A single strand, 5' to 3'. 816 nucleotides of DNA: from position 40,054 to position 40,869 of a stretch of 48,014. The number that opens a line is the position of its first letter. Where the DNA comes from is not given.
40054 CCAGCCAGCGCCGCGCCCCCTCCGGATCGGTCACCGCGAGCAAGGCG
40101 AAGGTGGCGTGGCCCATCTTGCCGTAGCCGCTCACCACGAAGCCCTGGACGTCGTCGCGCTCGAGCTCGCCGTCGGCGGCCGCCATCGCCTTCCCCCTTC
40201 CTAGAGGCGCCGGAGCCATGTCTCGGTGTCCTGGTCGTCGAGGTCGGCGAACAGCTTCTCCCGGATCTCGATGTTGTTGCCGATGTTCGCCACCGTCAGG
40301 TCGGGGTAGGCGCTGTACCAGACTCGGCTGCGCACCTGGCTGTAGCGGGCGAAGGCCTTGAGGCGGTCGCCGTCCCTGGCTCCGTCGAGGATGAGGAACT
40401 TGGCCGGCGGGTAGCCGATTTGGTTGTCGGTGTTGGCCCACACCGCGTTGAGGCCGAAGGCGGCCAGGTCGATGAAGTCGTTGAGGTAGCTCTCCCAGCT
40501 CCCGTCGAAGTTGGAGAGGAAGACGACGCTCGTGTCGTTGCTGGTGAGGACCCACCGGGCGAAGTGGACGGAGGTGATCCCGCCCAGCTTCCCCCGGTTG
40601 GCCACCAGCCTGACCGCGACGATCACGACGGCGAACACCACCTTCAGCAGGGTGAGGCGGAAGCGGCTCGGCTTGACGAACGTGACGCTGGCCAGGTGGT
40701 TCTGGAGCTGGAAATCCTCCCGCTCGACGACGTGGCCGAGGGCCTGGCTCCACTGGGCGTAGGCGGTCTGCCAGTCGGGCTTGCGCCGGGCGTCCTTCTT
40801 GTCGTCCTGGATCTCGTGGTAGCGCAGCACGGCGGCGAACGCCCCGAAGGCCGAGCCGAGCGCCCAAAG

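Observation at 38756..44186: Translationally coupled P450 - P450 - unknown membrane protein - DyP peroxidase operon with no redox partner or scaffold enzyme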

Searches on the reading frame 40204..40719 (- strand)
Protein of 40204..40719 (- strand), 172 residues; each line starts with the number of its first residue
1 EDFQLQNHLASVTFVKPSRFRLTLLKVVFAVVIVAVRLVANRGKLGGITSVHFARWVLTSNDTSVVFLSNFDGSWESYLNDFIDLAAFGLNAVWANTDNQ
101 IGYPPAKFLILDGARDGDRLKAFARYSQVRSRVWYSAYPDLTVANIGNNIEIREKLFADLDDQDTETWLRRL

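Call 70: search_protein_representatives(protein=window:40204-40719:-)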
Query: 172 residues. Proteins with E-value up to 0.001 (for the whole library): 1829; up to 1e-10: 1415; up to 1e-30: 522. The best 150 are listed.
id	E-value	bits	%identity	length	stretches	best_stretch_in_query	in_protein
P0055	4.4e-65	235.0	49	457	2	1-172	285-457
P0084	2.0e-60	219.9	44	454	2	1-172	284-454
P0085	1.9e-59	216.6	57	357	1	1-172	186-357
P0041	5.6e-59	215.1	50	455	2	1-171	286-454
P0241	2.2e-57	209.9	44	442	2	1-171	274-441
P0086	5.4e-57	208.7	44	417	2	1-172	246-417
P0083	1.1e-56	207.7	44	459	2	1-172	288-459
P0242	6.5e-55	201.9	52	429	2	1-171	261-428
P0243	2.3e-54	200.1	59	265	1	4-171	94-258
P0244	4.2e-54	199.3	56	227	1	1-172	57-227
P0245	4.7e-53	195.9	43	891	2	1-170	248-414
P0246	1.2e-52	194.5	49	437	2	4-170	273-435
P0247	2.6e-52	193.4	42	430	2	1-172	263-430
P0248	4.4e-52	192.7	55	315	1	1-170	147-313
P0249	5.6e-52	192.3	43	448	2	1-171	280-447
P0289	4.1e-46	173.3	42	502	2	1-171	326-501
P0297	1.1e-45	171.9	40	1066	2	1-171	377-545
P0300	2.2e-45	170.9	45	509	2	1-172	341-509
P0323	1.4e-43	165.0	43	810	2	4-168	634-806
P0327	3.1e-43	163.9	42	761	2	5-171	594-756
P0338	2.4e-42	161.0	44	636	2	1-172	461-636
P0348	5.4e-42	159.9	40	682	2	5-172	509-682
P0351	7.2e-42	159.5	44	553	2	1-171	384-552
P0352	7.8e-42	159.4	52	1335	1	4-170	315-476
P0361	2.7e-41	157.6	48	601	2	5-168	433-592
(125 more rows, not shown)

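Call 85: search_protein_families(library=pfam, proteins=[P0352, P0327, P0338, P0323, P0348, P0361, P0297, P0351, P0300, P0289], max_evalue=0.001)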
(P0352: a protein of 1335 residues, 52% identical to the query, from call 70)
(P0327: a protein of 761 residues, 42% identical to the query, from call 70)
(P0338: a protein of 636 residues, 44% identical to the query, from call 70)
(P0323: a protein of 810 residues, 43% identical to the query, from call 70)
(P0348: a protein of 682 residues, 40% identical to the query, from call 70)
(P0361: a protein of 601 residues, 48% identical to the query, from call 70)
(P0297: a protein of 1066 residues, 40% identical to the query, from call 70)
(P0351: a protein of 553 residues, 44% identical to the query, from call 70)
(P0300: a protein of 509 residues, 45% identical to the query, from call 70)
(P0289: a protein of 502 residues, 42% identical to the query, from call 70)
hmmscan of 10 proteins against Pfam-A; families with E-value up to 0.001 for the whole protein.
P0352 (1335 aa): 1 family
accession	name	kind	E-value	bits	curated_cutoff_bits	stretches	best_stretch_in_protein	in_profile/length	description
PF20628.3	Dyp_perox_C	-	0.00089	19.5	20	0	842-903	99-137/166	Dyp-type peroxidase, C-terminal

P0327 (761 aa): 1 family
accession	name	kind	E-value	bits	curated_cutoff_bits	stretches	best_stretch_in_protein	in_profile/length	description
PF00199.24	Catalase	-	1.6e-06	27.9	25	1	35-133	45-135/383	Catalase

P0338 (636 aa): 0 families

P0323 (810 aa): 0 families

P0348 (682 aa): 0 families

P0361 (601 aa): 0 families

P0297 (1066 aa): 2 families
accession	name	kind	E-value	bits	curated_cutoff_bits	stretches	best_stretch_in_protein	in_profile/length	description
PF21105.3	DyP_N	-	0.0001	22.9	27.5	1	637-718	67-141/163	DyP dimeric alpha+beta barrel domain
PF20628.3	Dyp_perox_C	-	0.00093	19.4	20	0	822-992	35-139/166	Dyp-type peroxidase, C-terminal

P0351 (553 aa): 0 families

P0300 (509 aa): 1 family
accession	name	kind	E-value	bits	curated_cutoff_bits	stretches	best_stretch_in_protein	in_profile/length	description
PF18142.6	SLATT_fungal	-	0.00025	21.5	26.5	1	270-347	23-98/121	SMODS and SLOG-associating 2TM effector domain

P0289 (502 aa): 0 families

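Call 87: find_encoding_contigs(protein=P0327, flank=6000, max_places=3)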
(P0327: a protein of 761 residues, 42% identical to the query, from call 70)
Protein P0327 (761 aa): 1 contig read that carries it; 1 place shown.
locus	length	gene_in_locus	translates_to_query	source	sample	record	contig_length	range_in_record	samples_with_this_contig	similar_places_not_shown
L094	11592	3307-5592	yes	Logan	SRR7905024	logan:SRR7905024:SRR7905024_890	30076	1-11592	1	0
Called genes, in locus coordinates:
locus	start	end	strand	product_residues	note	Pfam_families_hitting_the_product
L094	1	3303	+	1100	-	?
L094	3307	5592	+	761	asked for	PF00199:Catalase (weak)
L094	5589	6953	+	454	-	PF21105:DyP_N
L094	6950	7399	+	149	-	-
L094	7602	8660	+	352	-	PF00989:PAS, PF08448:PAS_4, PF08447:PAS_3, PF00512:HisKA, PF02518:HATPase_c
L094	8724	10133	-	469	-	-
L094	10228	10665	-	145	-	PF13622:4HBT_3, PF03061:4HBT (weak)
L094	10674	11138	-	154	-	PF14539:DUF4442 (weak), PF13622:4HBT_3 (weak), PF03061:4HBT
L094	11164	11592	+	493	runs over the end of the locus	PF00773:RNB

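Call 88: search_protein_families(library=pfam, proteins=[L094:1-3303:+, L094:6950-7399:+, L094:8724-10133:-, L094:3307-4320:+], max_evalue=0.01)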
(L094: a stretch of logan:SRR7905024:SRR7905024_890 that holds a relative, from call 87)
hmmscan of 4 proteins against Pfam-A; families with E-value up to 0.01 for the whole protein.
L094:1-3303:+ (1100 aa): 7 families
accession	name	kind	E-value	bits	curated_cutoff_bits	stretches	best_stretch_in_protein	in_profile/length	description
PF13191.12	AAA_16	-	7e-28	98.7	32.6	1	175-353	1-164/167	AAA ATPase domain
PF00069.31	Pkinase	-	1.7e-20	74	31.7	1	1-131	122-257/263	Protein kinase domain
PF07714.23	PK_Tyr_Ser-Thr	-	1.4e-09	38.1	23.1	1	1-132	126-255/258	Protein tyrosine and serine/threonine kinase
PF05729.18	NACHT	-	3e-05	24.3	26.7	0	325-393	86-161/167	NACHT domain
PF13401.12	AAA_22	-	4.6e-05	24.2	27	1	201-361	8-127/130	AAA domain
PF01637.24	ATPase_2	-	0.004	17.4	33.2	0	176-331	1-121/225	ATPase domain predominantly from Archaea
PF06414.18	Zeta_toxin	-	0.0047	16.8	22.3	0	194-229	12-47/199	Zeta toxin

L094:6950-7399:+ (149 aa): 0 families

L094:8724-10133:- (469 aa): 2 families
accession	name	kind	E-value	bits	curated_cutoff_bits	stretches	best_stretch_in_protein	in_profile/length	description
PF13424.12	TPR_12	-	0.00022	21.8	30.1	1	42-105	13-75/77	Tetratricopeptide repeat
PF07719.23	TPR_2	-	0.003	18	27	0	35-65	4-34/34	Tetratricopeptide repeat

L094:3307-4320:+ (338 aa): 1 family
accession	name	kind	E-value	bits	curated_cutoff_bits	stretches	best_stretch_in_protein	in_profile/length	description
PF00199.24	Catalase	-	4.2e-07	29.8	25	1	35-133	45-135/383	Catalase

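Call 89: search_solved_structures(query=L094:3307-4320:+, max_evalue=0.01, show_alignments=1)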
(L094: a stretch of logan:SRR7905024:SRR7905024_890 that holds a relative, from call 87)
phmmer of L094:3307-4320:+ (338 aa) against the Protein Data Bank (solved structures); distinct sequences matched with E-value up to 0.01: 6.
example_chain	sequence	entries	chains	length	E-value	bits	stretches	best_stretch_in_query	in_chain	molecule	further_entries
6pt7_A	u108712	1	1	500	0.0022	20.7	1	35-124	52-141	Catalase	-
2isa_A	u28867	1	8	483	0.0073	18.9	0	35-121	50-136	Catalase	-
9jdb_A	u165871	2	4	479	0.0079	18.8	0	33-125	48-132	Catalase easC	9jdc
1hbz_A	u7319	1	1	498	0.0079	18.8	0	35-124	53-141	CATALASE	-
1gwe_A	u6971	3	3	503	0.008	18.8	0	35-124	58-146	Catalase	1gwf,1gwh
9t0m_A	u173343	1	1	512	0.0083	18.8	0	35-124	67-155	Catalase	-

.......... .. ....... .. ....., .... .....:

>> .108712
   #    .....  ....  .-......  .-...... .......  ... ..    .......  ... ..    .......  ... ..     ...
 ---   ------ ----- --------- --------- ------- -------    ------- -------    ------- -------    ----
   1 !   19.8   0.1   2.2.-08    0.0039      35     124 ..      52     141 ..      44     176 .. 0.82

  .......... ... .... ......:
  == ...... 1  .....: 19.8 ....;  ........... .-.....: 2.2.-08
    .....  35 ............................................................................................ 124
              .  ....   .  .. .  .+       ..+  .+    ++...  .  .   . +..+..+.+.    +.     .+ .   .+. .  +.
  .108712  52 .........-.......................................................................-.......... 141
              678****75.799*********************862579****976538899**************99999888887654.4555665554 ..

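Call 97: search_protein_families(library=ncbifam, proteins=[L094:3307-4320:+], max_evalue=0.01)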
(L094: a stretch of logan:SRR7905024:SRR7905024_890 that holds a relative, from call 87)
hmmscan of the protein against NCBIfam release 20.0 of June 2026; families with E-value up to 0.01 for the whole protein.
L094:3307-4320:+ (338 aa): 0 families

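Call 106: predict_structure(alignment_id=A3)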
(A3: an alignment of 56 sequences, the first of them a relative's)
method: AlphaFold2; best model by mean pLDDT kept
length: 891 residues; sequences in the alignment: 56
mean_pLDDT: 82.2   pTM: 0.61
mean pLDDT of the five models: 82.2, 80.9, 78.9, 78.3, 78.1
residues with pLDDT >= 90: 431; 70-90: 291; 50-70: 89; < 50: 80
segments of 3 or more residues with pLDDT < 50: 419-435, 607-613, 764-769, 819-863
pLDDT, mean of each block of 10 residues (from residue 1): 89 98 96 94 96 95 96 98 98 94 97 94 88 93 88 91 95 82 58 83 90 92 89 69 74 89 93 91 82 86 93 91 81 76 84 72 88 94 89 92 92 74 36 60 93 87 98 97 78 83 98 95 89 71 89 92 95 97 97 85 50 66 78 90 90 97 88 96 85 88 91 79 78 84 62 72 53 51 66 78 81 72 37 34 31 28 58 94 98 95
secondary structure, 60 per line:
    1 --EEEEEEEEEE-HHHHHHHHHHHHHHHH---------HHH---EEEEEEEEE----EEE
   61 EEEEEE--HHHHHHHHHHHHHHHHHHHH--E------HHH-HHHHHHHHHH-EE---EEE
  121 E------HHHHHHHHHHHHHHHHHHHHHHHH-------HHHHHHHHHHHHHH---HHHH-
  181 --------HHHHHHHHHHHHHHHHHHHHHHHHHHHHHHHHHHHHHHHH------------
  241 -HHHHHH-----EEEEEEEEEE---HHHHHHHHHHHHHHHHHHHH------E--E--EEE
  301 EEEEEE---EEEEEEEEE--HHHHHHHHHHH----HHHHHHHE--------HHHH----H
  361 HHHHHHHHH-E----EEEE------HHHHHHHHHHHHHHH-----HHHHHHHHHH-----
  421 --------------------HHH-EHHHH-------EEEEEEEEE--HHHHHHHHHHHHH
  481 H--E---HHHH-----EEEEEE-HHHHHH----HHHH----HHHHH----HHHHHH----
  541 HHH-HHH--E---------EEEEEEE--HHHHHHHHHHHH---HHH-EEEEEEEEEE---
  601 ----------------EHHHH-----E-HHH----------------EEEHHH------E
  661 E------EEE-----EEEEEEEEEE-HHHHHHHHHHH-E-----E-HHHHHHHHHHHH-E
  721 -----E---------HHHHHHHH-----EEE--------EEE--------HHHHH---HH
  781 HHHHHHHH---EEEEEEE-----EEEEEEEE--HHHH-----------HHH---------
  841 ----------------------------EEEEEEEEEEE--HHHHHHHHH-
elements in order (helices of 4 or more, strands of 3 or more residues): E3-12 H14-29 E45-53 E58-66 H69-88 H102-111 E118-121 H128-151 H159-172 H176-179 H189-228 H242-247 E253-262 H266-285 E298-306 E310-318 H321-331 H336-342 H352-355 H360-369 E376-379 H386-400 H406-415 H446-449 E457-465 H468-481 H488-491 E497-502 H504-509 H514-517 H522-526 H531-536 E560-566 H569-580 E588-597 H618-621 E648-650 E668-670 E676-685 H687-697 H707-718 H736-743 E749-751 E760-762 H771-775 H779-788 E792-798 E804-811 H814-817 E869-879 H882-890
